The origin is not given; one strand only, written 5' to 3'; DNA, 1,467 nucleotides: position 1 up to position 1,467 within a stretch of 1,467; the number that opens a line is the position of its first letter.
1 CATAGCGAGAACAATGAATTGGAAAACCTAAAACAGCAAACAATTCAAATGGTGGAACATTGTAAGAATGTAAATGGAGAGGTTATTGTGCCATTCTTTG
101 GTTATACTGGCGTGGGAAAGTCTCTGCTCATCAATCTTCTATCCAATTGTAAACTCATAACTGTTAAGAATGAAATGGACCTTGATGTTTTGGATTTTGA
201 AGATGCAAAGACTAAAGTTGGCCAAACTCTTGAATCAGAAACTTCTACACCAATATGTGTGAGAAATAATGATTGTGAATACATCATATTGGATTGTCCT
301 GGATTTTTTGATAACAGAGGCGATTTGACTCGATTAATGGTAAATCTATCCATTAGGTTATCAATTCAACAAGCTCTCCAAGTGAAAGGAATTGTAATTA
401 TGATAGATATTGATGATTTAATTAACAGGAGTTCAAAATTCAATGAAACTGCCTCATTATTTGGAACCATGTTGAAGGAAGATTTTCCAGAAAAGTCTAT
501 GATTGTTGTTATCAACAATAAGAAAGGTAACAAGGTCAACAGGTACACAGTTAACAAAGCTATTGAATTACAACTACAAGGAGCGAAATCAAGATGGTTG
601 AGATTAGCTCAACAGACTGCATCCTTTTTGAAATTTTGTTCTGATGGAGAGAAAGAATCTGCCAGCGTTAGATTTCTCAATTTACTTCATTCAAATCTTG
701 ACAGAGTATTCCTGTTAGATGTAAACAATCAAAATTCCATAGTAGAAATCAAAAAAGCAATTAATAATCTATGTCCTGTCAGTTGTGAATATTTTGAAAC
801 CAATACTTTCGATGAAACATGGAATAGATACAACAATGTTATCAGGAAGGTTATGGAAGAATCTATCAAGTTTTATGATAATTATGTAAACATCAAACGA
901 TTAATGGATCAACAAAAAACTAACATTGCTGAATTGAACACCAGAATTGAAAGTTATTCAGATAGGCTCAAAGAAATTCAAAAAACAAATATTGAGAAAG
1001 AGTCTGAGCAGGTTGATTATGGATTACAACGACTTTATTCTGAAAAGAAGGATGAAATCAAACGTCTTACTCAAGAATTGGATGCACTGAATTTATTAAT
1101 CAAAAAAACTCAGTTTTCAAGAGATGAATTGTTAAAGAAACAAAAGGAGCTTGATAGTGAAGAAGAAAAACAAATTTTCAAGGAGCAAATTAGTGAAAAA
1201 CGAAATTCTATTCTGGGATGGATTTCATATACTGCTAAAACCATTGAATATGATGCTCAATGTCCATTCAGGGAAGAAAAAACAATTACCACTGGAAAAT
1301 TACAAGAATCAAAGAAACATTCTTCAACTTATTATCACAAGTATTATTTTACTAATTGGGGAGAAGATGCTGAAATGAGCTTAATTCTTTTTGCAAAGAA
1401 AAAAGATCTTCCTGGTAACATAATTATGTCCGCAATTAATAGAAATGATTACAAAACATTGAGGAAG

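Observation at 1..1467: Entire window is one uninterrupted +1 reading frame that the ORF track misses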

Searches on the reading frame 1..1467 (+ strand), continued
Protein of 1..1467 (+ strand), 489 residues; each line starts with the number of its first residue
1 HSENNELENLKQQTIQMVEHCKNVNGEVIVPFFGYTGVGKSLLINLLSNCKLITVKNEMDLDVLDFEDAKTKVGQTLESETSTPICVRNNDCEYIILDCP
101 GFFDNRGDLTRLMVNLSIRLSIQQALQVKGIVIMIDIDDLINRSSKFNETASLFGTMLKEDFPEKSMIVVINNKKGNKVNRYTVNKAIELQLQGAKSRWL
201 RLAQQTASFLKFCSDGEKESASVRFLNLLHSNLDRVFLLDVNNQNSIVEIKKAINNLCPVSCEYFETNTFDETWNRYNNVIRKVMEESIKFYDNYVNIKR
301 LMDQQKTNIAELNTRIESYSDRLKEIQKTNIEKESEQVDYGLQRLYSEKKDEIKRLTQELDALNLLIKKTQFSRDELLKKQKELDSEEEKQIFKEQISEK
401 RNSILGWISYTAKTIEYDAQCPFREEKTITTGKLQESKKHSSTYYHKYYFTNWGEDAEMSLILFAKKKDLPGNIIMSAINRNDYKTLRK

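Call 74: search_protein_families(library=padloc, proteins=[window:1-1467:+, P0004, P0005, P0007, L003:5767-8163:+, L005:5818-8334:+, L007:4807-8073:+], max_evalue=0.01)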
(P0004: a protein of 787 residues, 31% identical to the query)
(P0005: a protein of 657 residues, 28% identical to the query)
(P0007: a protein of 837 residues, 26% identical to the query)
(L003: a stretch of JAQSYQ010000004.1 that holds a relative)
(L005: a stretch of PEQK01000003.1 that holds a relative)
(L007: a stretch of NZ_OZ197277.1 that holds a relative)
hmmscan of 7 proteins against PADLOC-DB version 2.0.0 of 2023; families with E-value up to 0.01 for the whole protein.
window:1-1467:+ (489 aa): 1 family
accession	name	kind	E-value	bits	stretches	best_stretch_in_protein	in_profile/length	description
PDLC03843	LeoC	-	0.0028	15.8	0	314-401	99-181/207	-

P0004 (787 aa): 5 families
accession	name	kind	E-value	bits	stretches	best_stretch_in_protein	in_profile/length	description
PDLC03859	LmuB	-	1e-05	22.9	1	183-479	249-514/611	-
PDLC00582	JetC3|JetC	-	7.6e-05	18.7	1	301-621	275-596/1472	DUF3584 domain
PDLC03865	LmuB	-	0.00022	17.5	0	180-637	249-714/1007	-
PDLC04140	mad8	-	0.0021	15.6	0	47-91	25-67/314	mads_8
PDLC02668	DndD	-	0.0046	14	1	525-782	205-464/659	DndD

P0005 (657 aa): 3 families
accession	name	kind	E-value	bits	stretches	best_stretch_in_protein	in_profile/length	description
PDLC03865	LmuB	-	0.00017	17.9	1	352-627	552-817/1007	-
PDLC04140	mad8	-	0.0061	14.1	0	36-58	25-47/314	mads_8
PDLC04135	mad3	-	0.0095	13.5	1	35-57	18-41/374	mads_3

P0007 (837 aa): 2 families
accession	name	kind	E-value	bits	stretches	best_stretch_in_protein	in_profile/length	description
PDLC04140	mad8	-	7.8e-05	20.3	1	35-167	26-113/314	mads_8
PDLC03863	LmuB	-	0.0013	15.5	1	667-744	317-395/610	-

L003:5767-8163:+ (799 aa): 3 families
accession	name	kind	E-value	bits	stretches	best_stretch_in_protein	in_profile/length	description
PDLC04140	mad8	-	5.6e-05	20.8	1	91-117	29-57/314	mads_8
PDLC03841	LeoBC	-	0.0019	15.4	1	76-125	63-105/601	-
PDLC03859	LmuB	-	0.0063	13.8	0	627-692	374-427/611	-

L005:5818-8334:+ (839 aa): 2 families
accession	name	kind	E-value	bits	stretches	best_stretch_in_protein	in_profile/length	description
PDLC04140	mad8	-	6.6e-05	20.6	1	83-110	26-53/314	mads_8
PDLC04135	mad3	-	0.0013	16.4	1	84-167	22-116/374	mads_3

L007:4807-8073:+ (1089 aa): 0 families

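Call 79: search_solved_structures(query=A2, max_evalue=0.01, show_alignments=2)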
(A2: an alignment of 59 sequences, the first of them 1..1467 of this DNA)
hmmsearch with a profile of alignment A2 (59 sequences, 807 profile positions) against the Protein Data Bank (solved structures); distinct sequences matched with E-value up to 0.01: 105 (the best 60 are shown).
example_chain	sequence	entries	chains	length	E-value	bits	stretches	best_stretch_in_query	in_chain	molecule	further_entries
8hpb_A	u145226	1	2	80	1.3e-08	36.9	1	637-701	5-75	U-box domain-containing protein 12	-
7xed_C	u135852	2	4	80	1.3e-08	36.9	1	637-701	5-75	U-box domain-containing protein 12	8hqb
8qox_B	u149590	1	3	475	9.9e-08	34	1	471-594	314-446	Conserved membrane protein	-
7vgg_A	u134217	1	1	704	1e-07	34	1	640-739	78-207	E3 ubiquitin-protein ligase COP1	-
7xyy_A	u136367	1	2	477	5.1e-07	31.7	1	642-746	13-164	Tripartite motif-containing protein 72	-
7xyz_A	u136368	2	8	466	6.6e-07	31.3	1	642-746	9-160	Tripartite motif-containing protein 72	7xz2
2f42_A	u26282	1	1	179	7.4e-07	31.1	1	587-701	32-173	STIP1 homology and U-box containing protein 1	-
7xz1_A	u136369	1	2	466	7.6e-07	31.1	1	642-746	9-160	Tripartite motif-containing protein 72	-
7c96_B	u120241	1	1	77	1e-06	30.6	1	637-699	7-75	RING-type E3 ubiquitin transferase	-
1t1h_A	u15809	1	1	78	1.4e-06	30.1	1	637-701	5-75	armadillo repeat containing protein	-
2c2l_A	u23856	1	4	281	2e-06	29.6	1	512-700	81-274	CARBOXY TERMINUS OF HSP70-INTERACTING PROTEIN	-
9o7f_B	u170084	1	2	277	2.5e-06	29.4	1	615-700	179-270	E3 ubiquitin-protein ligase CHIP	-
9o7d_A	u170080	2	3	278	2.5e-06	29.4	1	615-700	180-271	E3 ubiquitin-protein ligase CHIP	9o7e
9o7h_A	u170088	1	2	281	2.6e-06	29.3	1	615-700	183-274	E3 ubiquitin-protein ligase CHIP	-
7xt2_B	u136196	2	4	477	5.4e-06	28.3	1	641-744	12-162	Tripartite motif-containing protein 72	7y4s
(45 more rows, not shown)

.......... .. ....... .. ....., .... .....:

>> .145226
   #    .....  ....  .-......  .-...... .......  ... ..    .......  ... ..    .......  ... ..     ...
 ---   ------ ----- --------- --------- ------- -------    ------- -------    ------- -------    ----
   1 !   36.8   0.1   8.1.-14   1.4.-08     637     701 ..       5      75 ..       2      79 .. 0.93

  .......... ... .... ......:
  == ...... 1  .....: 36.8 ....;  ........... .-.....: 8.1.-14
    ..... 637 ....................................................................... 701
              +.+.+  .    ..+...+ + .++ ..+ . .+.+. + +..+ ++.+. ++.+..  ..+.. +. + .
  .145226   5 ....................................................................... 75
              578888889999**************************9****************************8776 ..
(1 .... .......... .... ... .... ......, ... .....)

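Call 88: find_related_loci(query=A5, collection=metagenome_contigs, flank=5000)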
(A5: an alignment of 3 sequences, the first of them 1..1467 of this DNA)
Query A5 (489 aa) in metagenome_contigs; peptide patterns used: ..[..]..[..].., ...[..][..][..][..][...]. (x = any residue, [..] = any of these).
272 stretches matched a pattern; 79 encode a relative of the query (tblastn E <= 1e-3); 79 distinct loci.
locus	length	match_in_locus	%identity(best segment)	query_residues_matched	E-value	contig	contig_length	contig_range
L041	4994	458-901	32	29-174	6e-17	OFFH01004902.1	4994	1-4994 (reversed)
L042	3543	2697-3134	27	29-172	3e-16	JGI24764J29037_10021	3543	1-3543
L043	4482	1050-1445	32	29-158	4e-14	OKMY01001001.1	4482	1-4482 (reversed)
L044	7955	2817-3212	32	29-158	4e-14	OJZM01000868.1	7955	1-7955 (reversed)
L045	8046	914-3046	30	22-158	1e-13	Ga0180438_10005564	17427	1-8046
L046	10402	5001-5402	31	29-160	5e-14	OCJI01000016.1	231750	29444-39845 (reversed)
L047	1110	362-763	31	29-160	5e-14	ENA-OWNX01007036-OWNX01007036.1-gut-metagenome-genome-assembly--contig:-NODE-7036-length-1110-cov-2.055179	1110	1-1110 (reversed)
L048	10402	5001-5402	31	29-160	5e-14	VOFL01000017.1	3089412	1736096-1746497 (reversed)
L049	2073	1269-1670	31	29-160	1e-13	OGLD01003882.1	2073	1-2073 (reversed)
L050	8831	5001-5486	28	12-155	5e-13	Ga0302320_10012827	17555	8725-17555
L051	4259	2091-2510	29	19-140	6e-13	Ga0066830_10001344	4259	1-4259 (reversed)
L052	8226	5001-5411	29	22-158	1e-12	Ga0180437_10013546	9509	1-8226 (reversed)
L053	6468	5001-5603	27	12-200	2e-12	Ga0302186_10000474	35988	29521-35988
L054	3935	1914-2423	29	2-156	1e-12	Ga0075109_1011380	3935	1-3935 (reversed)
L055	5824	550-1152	27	12-200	2e-12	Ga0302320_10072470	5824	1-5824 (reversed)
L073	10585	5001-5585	24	2-191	6e-10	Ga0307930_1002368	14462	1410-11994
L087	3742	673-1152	26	26-173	2e-8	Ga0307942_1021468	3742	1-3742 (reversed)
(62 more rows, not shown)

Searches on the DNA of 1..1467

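Call 72: search_rna_families(source=window, threshold=gathering)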
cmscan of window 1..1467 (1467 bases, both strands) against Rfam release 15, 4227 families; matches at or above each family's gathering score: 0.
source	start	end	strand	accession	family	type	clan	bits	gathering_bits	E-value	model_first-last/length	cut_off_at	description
